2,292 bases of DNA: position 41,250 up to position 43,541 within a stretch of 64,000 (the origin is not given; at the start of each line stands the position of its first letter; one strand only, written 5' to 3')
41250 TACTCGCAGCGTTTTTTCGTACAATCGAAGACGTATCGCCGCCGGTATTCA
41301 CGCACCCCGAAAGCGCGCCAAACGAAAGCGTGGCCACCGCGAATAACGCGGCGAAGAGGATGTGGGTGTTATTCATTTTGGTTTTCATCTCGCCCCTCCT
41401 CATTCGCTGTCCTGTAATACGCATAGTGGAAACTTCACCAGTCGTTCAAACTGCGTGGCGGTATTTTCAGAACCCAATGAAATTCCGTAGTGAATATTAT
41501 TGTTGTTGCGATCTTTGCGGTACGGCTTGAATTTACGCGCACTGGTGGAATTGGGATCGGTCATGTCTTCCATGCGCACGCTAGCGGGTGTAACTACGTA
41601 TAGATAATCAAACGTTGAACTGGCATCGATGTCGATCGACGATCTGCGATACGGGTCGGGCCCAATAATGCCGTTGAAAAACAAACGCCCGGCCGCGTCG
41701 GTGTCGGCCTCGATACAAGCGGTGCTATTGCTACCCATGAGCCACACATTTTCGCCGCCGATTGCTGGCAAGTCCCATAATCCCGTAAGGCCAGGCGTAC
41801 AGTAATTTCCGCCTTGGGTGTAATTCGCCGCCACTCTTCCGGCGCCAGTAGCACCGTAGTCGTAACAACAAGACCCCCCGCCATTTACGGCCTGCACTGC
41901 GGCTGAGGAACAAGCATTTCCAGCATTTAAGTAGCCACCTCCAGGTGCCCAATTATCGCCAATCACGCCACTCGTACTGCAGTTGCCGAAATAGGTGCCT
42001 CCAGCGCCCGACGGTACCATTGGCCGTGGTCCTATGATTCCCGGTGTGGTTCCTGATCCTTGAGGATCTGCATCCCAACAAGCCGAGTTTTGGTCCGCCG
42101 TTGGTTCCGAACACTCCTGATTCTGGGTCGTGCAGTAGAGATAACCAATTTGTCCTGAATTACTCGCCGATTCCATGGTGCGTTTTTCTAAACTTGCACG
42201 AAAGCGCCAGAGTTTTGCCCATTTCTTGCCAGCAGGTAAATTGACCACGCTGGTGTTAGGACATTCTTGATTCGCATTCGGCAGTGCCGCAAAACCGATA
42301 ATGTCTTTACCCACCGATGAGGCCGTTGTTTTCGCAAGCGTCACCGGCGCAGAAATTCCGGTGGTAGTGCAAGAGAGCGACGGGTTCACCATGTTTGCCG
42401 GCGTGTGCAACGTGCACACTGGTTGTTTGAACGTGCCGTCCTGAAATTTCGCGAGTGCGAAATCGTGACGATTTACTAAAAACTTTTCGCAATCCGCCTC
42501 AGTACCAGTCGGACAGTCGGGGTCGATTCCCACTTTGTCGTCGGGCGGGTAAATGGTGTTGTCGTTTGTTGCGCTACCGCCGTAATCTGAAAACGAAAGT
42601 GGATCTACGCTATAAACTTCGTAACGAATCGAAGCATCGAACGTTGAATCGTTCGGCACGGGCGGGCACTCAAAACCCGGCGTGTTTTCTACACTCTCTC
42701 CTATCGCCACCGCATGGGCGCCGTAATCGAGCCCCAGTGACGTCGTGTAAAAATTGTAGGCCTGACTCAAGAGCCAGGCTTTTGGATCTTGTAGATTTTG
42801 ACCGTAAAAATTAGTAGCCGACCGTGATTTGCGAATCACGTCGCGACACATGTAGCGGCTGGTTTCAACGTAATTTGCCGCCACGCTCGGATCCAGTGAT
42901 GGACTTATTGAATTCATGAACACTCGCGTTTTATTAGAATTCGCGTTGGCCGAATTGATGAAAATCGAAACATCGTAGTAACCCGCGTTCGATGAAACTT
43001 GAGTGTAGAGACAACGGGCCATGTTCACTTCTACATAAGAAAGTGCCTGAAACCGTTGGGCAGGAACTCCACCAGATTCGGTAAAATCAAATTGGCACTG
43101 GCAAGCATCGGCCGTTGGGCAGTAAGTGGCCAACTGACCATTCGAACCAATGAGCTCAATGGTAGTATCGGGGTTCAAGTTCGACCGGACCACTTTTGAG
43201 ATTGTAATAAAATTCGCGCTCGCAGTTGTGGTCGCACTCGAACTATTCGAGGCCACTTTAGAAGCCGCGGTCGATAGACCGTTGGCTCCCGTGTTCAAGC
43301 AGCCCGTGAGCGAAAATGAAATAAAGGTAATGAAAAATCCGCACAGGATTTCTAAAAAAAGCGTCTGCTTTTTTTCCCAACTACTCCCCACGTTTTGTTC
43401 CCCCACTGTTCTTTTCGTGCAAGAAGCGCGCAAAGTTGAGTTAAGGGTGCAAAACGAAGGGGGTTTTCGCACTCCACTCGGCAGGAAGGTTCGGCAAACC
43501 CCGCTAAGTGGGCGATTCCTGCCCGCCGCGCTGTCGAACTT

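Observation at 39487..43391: Tandem pair of paralogous roughly 650-aa Cys-rich lipoproteins of unknown function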

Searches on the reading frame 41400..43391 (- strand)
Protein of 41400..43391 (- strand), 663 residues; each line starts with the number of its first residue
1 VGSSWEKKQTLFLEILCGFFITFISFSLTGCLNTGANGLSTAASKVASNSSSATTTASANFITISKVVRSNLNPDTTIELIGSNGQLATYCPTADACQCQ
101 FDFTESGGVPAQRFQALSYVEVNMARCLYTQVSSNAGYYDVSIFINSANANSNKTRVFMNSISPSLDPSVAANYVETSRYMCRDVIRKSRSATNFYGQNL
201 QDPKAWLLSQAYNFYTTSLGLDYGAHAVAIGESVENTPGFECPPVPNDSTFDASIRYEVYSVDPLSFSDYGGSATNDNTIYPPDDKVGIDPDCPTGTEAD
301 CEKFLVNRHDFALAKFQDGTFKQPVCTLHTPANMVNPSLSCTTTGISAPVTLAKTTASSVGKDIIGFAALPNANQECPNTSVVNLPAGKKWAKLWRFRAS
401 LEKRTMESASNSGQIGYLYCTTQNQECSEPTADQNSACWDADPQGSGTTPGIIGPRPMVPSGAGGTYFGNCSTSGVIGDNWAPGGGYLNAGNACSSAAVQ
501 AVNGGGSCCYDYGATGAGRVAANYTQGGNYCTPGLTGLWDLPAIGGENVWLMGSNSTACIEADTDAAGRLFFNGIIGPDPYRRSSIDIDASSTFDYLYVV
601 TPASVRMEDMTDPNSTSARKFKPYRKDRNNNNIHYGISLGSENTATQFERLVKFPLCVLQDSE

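Call 4: search_protein_families(library=pfam, proteins=[window:41400-43391:-], max_evalue=1)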
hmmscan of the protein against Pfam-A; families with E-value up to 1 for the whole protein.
window:41400-43391:- (663 aa): 0 families

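Call 5: search_protein_families(library=ncbifam, proteins=[window:41400-43391:-], max_evalue=1)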
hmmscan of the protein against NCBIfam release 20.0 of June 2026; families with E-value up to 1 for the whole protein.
window:41400-43391:- (663 aa): 0 families

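Call 7: find_homologous_proteins(query=window:41400-43391:-)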
Query window:41400-43391:- (663 aa): 17 proteins with E <= 0.001 among 8000 candidates.
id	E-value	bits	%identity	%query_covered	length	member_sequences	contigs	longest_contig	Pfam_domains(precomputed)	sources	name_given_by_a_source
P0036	0.0e+0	1532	100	100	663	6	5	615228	-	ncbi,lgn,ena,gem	-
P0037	2.7e-162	560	45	98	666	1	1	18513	-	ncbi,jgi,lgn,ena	-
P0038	9.6e-151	522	43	98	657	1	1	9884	-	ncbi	-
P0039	1.3e-149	518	43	97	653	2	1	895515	-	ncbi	ncbi:MAG: hypothetical protein AB7F43_10280 [Bacteriovoracia bacterium]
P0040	3.6e-144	500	41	96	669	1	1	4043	-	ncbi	-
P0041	2.4e-142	494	41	98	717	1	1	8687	-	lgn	-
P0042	7.9e-140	485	44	92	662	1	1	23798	-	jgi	jgi:hypothetical protein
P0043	1.5e-138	481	41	99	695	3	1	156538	-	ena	-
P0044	9.9e-131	455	40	97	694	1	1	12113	-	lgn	-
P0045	2.1e-128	448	47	56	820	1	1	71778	-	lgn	-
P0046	2.9e-128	447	40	97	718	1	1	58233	-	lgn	-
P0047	3.1e-128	447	40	97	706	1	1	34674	-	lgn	-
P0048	4.6e-128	447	39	98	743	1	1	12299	-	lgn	-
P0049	2.5e-115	405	37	92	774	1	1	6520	-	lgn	-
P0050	1.7e-110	389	36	92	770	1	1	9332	-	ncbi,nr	ncbi:MAG: hypothetical protein HY074_10650, partial [Deltaproteobacteria bacterium]|nr:hypothetical 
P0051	2.0e-103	365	36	92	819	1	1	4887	-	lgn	-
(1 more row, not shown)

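Call 15: find_encoding_contigs(protein=P0036, flank=10000, max_places=3)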
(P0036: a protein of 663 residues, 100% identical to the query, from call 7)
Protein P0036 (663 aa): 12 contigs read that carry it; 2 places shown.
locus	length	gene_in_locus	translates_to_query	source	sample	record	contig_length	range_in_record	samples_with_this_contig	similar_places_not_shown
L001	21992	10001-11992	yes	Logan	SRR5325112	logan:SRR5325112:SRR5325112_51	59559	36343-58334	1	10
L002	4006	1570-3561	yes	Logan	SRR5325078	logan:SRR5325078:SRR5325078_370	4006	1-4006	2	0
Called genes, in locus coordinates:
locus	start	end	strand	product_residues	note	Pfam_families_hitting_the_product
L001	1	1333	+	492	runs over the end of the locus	PF04293:SpoVR, PF24755:SpoVR_C (weak)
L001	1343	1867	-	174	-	-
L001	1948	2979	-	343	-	PF00849:PseudoU_synth_2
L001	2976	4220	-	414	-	PF03562:MltA, PF06725:3D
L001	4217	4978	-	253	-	-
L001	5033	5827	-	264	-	PF13677:MotB_plug, PF00691:OmpA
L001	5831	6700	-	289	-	PF20560:MotA_N, PF01618:MotA_ExbB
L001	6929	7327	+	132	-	-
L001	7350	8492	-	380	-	PF02771:Acyl-CoA_dh_N, PF02770:Acyl-CoA_dh_M, PF00441:Acyl-CoA_dh_1, PF08028:Acyl-CoA_dh_2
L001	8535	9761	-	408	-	-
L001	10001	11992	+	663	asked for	-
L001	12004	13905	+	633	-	-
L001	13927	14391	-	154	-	PF00254:FKBP_C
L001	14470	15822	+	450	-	-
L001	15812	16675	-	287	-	PF01170:UPF0020 (weak), PF01209:Ubie_methyltran, PF13489:Methyltransf_23, PF13847:Methyltransf_31, PF08241:Methyltransf_11, PF08242:Methyltransf_12, PF13649:Methyltransf_25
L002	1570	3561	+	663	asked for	-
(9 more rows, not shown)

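Call 24: search_solved_structures(query=A2, max_evalue=10)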
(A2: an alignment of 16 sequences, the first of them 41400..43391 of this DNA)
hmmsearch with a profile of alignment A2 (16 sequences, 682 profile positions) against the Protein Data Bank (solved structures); distinct sequences matched with E-value up to 10: 1.
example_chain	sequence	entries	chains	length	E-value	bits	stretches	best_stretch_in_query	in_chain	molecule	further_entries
4joq_A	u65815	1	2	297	1.2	10.9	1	541-619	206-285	ABC ribose transporter, periplasmic solute-binding protein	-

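Call 26: predict_structure(alignment_id=A2)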
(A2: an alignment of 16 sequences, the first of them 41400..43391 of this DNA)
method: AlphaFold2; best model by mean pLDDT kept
length: 663 residues; sequences in the alignment: 16
mean_pLDDT: 47.4   pTM: 0.33
mean pLDDT of the five models: 47.4, 45.7, 43.5, 43.3, 41.1
residues with pLDDT >= 90: 10; 70-90: 125; 50-70: 122; < 50: 406
segments of 3 or more residues with pLDDT < 50: 1-6, 27-59, 160-255, 267-275, 282-285, 297-366, 404-584
pLDDT, mean of each block of 10 residues (from residue 1): 44 62 52 26 23 33 73 69 78 89 81 87 80 78 87 75 40 31 34 35 30 21 26 32 31 52 53 48 49 51 34 23 25 27 34 36 42 73 61 71 51 36 33 36 31 26 28 34 32 39 36 34 29 29 34 26 34 36 47 62 79 76 71 71 60 65 53
secondary structure, 60 per line:
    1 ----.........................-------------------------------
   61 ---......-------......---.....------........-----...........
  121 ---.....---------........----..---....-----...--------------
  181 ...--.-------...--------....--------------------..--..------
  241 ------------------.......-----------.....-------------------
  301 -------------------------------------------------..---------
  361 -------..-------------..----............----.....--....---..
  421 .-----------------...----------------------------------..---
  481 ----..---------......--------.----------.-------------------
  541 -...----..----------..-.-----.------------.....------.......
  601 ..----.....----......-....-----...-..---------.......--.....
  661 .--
elements in order (helices of 4 or more, strands of 3 or more residues): H5-29 E64-69 E77-82 H86-90 E97-104 E110-120 E124-128 E138-145 E155-158 E181-183 H205-208 E259-265 E277-281 E389-400 E405-409 E419-421 H496-501 E583-587 E594-602 H607-611 H616-621 E623-626 E632-634 H647-653 E656-661

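Call 36: search_protein_families(library=pfam, proteins=[P0045, P0051], max_evalue=0.1)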
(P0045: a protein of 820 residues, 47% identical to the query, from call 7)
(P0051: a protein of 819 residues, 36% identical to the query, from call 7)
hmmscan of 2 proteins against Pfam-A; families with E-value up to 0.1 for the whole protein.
P0045 (820 aa): 0 families

P0051 (819 aa): 0 families

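Call 68: list_cluster_members(proteins=[P0036, P0184, P0186, P0191, P0192, P0197, P0199, P0200, P0214, P0170])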
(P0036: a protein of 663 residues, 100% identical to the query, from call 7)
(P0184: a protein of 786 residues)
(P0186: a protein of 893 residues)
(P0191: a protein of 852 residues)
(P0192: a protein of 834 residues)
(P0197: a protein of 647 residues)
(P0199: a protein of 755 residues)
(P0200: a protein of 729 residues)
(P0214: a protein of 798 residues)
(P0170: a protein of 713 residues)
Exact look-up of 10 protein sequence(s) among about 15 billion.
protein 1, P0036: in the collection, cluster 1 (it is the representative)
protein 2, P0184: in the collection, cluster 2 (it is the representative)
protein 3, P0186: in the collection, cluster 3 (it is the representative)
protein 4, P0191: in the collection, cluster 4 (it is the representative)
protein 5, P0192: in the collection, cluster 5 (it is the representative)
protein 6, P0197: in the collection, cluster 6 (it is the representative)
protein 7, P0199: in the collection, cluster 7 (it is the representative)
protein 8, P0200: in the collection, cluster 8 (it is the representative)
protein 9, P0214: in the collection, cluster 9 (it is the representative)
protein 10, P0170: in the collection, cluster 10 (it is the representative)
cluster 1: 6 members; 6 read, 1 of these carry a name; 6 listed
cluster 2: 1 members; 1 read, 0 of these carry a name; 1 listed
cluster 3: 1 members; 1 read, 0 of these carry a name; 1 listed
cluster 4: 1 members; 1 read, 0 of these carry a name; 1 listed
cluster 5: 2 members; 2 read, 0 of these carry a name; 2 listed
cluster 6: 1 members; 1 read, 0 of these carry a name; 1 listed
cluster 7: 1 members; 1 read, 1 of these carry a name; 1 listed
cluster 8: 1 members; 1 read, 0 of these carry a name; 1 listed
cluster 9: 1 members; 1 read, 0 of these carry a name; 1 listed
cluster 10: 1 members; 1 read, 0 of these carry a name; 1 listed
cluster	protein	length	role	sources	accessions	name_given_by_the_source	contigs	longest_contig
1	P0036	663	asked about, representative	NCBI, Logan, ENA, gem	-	-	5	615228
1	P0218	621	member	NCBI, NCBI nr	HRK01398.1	MAG TPA: hypothetical protein PLH57_01925, partial [Oligoflexia bacterium] | hypothetical protein [Oligoflexia bacterium]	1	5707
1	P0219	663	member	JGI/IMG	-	-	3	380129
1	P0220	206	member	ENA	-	-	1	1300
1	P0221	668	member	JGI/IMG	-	-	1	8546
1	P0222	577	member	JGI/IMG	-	-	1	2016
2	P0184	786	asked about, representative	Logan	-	-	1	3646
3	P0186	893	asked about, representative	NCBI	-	-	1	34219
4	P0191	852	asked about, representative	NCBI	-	-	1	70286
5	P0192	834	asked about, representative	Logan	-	-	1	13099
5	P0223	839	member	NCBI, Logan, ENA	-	-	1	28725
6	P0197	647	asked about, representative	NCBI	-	-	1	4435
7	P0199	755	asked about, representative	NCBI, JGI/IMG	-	hypothetical protein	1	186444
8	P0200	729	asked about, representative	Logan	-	-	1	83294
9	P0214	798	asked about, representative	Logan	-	-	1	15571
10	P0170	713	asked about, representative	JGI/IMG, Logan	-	-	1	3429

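Call 89: search_protein_families(library=padloc, proteins=[window:41400-43391:-], max_evalue=0.1)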
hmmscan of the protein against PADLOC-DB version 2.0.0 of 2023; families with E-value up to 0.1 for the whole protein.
window:41400-43391:- (663 aa): 0 families

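Call 90: search_protein_families(library=phrogs, proteins=[window:41400-43391:-], max_evalue=0.1)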
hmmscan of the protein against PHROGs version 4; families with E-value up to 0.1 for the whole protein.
window:41400-43391:- (663 aa): 0 families
